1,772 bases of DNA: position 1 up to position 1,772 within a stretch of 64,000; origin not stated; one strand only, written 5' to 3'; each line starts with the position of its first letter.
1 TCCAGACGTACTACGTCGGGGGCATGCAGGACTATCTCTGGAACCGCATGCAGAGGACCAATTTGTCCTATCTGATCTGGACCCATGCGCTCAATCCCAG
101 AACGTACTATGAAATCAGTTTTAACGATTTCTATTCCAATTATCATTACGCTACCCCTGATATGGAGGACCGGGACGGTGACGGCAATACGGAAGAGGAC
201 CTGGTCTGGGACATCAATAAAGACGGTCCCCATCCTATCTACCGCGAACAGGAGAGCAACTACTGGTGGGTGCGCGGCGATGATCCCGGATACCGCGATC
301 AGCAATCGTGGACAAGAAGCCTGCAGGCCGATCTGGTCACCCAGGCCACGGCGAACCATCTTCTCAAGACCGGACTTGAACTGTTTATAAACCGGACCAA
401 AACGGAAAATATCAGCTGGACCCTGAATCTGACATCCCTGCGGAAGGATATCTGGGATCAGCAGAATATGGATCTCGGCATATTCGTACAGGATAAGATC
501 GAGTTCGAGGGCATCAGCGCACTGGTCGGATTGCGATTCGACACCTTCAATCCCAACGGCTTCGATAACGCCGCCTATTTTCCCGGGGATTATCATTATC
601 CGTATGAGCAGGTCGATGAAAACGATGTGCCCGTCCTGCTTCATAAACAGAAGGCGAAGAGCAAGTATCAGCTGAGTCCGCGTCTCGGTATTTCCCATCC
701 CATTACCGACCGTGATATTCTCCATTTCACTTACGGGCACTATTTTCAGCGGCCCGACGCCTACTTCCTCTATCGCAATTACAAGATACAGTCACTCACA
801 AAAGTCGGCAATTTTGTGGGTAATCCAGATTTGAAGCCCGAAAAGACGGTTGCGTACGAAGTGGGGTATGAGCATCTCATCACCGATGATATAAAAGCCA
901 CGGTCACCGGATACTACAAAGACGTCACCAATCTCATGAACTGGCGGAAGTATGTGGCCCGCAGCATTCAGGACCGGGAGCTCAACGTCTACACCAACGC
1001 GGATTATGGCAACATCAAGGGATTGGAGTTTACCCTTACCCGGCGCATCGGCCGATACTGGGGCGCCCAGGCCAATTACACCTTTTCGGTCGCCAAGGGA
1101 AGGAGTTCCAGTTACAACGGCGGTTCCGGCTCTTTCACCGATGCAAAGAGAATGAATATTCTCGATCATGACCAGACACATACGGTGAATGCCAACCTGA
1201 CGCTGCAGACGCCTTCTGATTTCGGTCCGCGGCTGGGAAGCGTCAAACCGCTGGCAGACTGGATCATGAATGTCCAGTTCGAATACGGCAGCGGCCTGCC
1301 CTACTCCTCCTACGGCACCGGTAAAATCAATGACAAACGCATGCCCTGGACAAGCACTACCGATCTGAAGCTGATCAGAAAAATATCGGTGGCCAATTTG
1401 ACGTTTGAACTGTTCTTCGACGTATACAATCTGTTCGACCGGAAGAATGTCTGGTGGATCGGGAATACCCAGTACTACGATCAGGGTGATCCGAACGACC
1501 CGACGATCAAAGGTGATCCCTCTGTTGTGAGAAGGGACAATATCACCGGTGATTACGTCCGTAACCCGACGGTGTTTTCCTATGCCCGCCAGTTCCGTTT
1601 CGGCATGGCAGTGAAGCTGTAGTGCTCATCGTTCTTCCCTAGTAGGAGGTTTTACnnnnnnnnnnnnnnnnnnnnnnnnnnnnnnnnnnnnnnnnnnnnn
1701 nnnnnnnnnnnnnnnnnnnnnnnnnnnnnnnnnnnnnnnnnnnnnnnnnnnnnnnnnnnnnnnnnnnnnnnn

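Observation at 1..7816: Operon coupling a TonB-dependent receptor, three T9SS-CTD cargo proteins and an embedded PorV/PorQ-family barrel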

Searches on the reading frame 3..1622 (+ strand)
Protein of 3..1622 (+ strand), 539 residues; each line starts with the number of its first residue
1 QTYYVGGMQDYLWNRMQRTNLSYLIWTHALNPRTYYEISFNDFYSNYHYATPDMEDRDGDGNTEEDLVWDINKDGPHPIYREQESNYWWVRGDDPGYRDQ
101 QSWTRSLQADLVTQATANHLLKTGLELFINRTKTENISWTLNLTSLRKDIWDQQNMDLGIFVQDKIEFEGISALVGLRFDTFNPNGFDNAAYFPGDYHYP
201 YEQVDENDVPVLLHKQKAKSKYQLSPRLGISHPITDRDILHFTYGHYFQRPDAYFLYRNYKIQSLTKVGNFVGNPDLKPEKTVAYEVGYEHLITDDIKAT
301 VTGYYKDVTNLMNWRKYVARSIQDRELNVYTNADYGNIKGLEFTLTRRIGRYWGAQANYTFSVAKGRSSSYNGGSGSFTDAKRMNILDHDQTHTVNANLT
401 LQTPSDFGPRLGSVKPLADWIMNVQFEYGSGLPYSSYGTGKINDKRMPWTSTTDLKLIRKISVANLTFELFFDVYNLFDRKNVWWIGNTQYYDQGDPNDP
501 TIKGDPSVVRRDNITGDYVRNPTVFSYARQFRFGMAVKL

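Call 6: search_protein_families(library=pfam, proteins=[window:3-1622:+], max_evalue=0.01)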
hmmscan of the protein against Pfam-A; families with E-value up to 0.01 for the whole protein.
window:3-1622:+ (539 aa): 1 family
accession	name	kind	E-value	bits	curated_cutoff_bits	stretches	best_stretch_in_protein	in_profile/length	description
PF00593.30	TonB_dep_Rec_b-barrel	-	1.8e-28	101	27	1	17-477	15-436/436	TonB dependent receptor-like, beta-barrel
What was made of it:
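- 1..1622 (+): TonB-dependent receptor, C-terminal 539 codons. The gene start lies outside the window; orthologues are about 950-965 aa with CarboxypepD_reg, Plug and barrel domains. PF00593 at 1.8e-28 (call 6).
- On TonB-dependent receptor: The barrel domain scores 1.8e-28 in the window (call 6).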

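Call 7: search_protein_families(library=ncbifam, proteins=[window:3-1622:+], max_evalue=0.01)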
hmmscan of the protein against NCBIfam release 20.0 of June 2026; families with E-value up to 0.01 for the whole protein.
window:3-1622:+ (539 aa): 14 families
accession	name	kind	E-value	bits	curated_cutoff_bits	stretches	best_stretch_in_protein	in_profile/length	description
TIGR01785.1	TonB-hemin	subfamily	9.2e-23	80.5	316.85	1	110-394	316-573/677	TonB-dependent heme/hemoglobin receptor family protein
TIGR01786.1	TonB-hemlactrns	subfamily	4.7e-18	64.9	323.75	1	108-497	338-701/719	TonB-dependent hemoglobin/transferrin/lactoferrin family receptor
NF010012.0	PRK13486.1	equivalog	1.2e-11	43.7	924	1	224-399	417-588/696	TonB-dependent receptor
TIGR01783.1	TonB-siderophor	subfamily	3.2e-10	39.3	223.5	1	199-369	383-533/649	TonB-dependent siderophore receptor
TIGR01782.1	TonB-Xanth-Caul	subfamily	2e-09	36.3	310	1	49-373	437-753/868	TonB-dependent receptor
NF010010.0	PRK13483.1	equivalog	5.2e-09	34.7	927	1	265-374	443-558/660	ligand-gated channel protein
NF010011.0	PRK13484.1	equivalog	2.2e-08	32.9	1197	1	226-402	419-592/682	IreA family TonB-dependent siderophore receptor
NF010038.0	PRK13513.1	equivalog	2.9e-08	32.7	942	1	270-375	444-559/659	ligand-gated channel protein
NF007926.1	PRK10641.1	equivalog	1.8e-07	30.1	836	1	258-345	425-491/617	TonB-dependent vitamin B12 receptor BtuB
NF010048.1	PRK13524.1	subfamily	3.2e-06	25.9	493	1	213-398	456-650/744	FepA family TonB-dependent siderophore receptor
NF049944.1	TonB_dep_PUIUD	equivalog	3.9e-05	22.2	850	1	160-362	396-571/686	TonB-dependent receptor, PUIUD motif-type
NF007478.2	PRK10064.1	equivalog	5.6e-05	21.6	745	1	224-342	394-532/663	catecholate siderophore receptor CirA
NF053590.1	TonB_dep_TOL0244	equivalog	0.00016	20.5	645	1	270-401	405-527/604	TOL_0244 family TonB-dependent receptor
NF010051.0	PRK13528.1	subfamily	0.00031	19.1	583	1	224-363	457-606/727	FepA family TonB-dependent siderophore receptor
